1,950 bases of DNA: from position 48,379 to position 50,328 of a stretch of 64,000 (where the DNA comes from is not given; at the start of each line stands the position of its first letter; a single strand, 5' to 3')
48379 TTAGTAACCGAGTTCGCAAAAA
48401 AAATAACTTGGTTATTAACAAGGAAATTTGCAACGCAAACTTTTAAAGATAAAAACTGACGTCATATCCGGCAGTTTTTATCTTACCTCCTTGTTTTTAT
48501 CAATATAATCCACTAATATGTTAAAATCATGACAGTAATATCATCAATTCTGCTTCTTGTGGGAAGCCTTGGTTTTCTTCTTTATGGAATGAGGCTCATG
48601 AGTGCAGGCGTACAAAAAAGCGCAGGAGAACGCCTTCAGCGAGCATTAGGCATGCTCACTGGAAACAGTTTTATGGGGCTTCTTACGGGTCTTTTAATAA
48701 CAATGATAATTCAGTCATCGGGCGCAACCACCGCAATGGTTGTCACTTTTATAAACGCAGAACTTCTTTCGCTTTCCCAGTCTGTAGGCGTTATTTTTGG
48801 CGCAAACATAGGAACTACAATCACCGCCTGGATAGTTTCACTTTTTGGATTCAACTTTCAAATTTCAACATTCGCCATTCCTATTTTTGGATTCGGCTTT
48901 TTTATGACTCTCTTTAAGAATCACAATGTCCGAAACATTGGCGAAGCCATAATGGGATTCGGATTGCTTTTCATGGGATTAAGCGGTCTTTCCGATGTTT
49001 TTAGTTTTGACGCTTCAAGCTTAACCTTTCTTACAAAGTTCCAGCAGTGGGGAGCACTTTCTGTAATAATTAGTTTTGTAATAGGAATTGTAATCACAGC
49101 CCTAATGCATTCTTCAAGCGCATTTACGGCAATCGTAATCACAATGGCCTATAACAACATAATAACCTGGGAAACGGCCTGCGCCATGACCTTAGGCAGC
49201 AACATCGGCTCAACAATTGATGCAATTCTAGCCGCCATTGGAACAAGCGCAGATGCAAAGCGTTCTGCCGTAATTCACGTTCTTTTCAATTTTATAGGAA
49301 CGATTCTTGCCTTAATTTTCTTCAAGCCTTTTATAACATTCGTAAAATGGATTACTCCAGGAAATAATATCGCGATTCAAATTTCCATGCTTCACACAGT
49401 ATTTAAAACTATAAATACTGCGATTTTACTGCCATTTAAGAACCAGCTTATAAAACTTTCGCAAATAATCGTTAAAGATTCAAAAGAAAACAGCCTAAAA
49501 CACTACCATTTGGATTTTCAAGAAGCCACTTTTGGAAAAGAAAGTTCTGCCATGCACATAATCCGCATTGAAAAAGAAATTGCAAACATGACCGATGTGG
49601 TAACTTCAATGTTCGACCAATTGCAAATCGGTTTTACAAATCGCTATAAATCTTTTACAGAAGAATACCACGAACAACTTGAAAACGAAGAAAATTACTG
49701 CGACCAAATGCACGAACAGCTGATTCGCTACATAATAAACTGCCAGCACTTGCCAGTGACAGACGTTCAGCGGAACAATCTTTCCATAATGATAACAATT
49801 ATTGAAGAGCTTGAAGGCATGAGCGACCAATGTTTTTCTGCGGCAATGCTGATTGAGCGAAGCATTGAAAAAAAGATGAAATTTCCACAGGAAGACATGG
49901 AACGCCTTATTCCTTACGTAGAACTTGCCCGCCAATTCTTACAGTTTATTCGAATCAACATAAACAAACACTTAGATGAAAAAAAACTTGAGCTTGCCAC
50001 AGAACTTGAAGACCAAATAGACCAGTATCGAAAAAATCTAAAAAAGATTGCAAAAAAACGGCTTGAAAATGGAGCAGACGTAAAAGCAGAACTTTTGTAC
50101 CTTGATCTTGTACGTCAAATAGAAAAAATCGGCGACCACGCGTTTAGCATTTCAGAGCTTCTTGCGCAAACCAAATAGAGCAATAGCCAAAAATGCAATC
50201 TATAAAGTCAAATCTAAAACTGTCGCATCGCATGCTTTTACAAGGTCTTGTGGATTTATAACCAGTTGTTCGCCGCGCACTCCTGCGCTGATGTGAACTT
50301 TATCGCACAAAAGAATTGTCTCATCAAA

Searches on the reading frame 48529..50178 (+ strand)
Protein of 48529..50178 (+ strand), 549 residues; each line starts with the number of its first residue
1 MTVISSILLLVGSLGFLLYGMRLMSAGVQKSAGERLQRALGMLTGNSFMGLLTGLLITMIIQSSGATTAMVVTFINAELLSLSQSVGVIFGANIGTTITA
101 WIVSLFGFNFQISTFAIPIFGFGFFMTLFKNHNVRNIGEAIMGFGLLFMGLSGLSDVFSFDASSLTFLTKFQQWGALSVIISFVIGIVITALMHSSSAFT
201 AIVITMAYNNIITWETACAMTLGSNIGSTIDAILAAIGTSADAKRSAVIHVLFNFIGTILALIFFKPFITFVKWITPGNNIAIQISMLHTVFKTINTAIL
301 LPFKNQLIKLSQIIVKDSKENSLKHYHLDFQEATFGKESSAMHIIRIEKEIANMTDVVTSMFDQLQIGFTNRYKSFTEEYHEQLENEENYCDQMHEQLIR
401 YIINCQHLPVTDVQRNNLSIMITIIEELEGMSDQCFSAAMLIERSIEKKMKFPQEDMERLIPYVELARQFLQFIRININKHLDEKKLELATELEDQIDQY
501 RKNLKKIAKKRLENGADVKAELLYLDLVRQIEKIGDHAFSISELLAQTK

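Call 10: search_protein_families(library=pfam, proteins=[window:48529-50178:+], max_evalue=0.01)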
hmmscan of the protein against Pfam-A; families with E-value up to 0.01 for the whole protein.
window:48529-50178:+ (549 aa): 2 families
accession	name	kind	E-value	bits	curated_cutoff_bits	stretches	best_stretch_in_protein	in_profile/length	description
PF02690.20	Na_Pi_cotrans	-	1.5e-56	190.7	29.1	2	17-155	2-136/137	Na+/Pi-cotransporter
PF01895.24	PhoU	-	2.9e-11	44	23.5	2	482-544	22-88/89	PhoU domain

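Call 16: find_encoding_contigs(protein=window:48529-50178:+, flank=10000, max_places=10)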
Protein window:48529-50178:+ (549 aa): 23 contigs read that carry it; 10 places shown.
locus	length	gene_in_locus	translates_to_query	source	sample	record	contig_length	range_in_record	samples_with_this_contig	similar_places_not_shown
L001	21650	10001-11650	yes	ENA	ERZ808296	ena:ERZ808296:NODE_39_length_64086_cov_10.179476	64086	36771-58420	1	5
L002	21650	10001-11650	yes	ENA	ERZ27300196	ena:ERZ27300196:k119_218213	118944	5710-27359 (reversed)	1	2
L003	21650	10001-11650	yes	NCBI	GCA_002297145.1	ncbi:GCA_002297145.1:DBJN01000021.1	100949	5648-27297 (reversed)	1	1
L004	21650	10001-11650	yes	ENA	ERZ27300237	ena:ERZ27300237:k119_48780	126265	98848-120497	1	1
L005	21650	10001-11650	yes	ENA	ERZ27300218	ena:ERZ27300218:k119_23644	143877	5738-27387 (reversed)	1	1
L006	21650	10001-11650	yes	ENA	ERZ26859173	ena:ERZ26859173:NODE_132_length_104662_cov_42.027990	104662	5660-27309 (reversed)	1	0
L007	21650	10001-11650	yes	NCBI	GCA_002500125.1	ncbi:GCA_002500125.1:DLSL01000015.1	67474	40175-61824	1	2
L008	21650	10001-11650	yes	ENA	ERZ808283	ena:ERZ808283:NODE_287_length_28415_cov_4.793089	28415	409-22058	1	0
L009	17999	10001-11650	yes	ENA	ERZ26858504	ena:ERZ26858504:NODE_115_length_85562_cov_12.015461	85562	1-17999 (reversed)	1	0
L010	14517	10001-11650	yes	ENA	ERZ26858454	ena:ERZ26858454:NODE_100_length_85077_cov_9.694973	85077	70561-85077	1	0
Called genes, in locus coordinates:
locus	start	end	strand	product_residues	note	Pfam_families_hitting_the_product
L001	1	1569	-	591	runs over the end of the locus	PF01555:N6_N4_Mtase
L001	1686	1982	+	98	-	PF01381:HTH_3, PF12844:HTH_19 (weak), PF13443:HTH_26 (weak)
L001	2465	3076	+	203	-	-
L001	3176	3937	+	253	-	PF00196:GerE (weak)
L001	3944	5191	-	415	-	PF03415:Peptidase_C11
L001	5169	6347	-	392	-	PF00144:Beta-lactamase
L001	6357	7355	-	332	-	-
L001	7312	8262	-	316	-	-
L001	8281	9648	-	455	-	-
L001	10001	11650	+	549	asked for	PF02690:Na_Pi_cotrans, PF01895:PhoU (weak)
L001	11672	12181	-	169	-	PF04073:tRNA_edit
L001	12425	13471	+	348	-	-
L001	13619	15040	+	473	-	PF00206:Lyase_1, PF08328:ASL_C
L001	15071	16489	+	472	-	PF13537:GATase_7, PF00156:Pribosyltran (faint)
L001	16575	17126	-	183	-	PF18813:PBECR4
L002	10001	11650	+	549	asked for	PF02690:Na_Pi_cotrans, PF01895:PhoU (weak)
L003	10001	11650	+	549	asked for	PF02690:Na_Pi_cotrans, PF01895:PhoU (weak)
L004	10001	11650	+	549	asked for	PF02690:Na_Pi_cotrans, PF01895:PhoU (weak)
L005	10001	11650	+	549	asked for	PF02690:Na_Pi_cotrans, PF01895:PhoU (weak)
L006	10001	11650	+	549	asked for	PF02690:Na_Pi_cotrans, PF01895:PhoU (weak)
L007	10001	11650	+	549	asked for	PF02690:Na_Pi_cotrans, PF01895:PhoU (weak)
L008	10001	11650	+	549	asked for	PF02690:Na_Pi_cotrans, PF01895:PhoU (weak)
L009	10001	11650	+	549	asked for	PF02690:Na_Pi_cotrans, PF01895:PhoU (weak)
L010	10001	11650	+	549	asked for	PF02690:Na_Pi_cotrans, PF01895:PhoU (weak)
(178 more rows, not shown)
